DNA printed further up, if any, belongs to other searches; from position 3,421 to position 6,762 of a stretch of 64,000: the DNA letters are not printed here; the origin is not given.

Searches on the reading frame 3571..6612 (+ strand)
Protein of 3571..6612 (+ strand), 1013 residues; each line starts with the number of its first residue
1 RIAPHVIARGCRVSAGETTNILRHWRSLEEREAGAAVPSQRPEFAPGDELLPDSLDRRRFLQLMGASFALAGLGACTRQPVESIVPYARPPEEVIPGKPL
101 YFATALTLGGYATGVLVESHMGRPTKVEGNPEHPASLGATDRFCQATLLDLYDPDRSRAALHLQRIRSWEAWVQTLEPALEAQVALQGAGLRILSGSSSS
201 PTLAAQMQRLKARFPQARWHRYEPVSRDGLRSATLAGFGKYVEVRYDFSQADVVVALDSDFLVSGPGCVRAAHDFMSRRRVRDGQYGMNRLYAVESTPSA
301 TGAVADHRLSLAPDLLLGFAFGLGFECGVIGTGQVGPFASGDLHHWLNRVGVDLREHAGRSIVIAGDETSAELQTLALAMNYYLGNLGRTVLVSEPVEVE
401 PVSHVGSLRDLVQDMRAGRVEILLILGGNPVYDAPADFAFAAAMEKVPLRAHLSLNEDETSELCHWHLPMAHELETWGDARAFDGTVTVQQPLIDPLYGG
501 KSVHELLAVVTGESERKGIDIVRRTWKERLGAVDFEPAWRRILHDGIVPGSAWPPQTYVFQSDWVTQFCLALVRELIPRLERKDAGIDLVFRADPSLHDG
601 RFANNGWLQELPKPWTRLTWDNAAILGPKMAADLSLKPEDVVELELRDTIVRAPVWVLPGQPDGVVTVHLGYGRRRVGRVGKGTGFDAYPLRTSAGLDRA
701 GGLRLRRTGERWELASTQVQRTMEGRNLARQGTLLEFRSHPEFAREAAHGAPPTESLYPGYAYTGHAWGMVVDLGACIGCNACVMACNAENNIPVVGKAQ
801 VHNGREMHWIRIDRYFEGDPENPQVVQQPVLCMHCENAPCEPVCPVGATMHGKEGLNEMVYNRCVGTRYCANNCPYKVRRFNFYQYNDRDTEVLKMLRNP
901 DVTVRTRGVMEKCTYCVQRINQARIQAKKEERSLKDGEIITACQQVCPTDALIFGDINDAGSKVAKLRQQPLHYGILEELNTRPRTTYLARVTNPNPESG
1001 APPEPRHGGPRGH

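Call 36: search_protein_families(library=pfam, proteins=[window:3571-6612:+], max_evalue=0.001)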
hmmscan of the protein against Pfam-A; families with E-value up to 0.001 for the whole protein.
window:3571-6612:+ (1013 aa): 7 families
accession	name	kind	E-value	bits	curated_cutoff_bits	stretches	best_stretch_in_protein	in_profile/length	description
PF12838.12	Fer4_7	-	3.4e-14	53.5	27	2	777-848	2-52/52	4Fe-4S dicluster domain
PF13247.11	Fer4_11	-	9.2e-09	35.9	26.2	1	828-882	6-62/100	4Fe-4S dicluster domain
PF13183.11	Fer4_8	-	3.8e-06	27.8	27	0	775-847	3-67/68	4Fe-4S dicluster domain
PF13237.11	Fer4_10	-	2.5e-05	24.5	25.5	0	825-875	2-53/53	4Fe-4S dicluster domain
PF12797.12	Fer4_2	-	7.8e-05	22.8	24.5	1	768-789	1-22/22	4Fe-4S binding domain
PF13187.11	Fer4_9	-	0.00015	22.1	27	1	776-848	1-51/52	4Fe-4S dicluster domain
PF12837.12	Fer4_6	-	0.00072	19.8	25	0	771-788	3-20/24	4Fe-4S binding domain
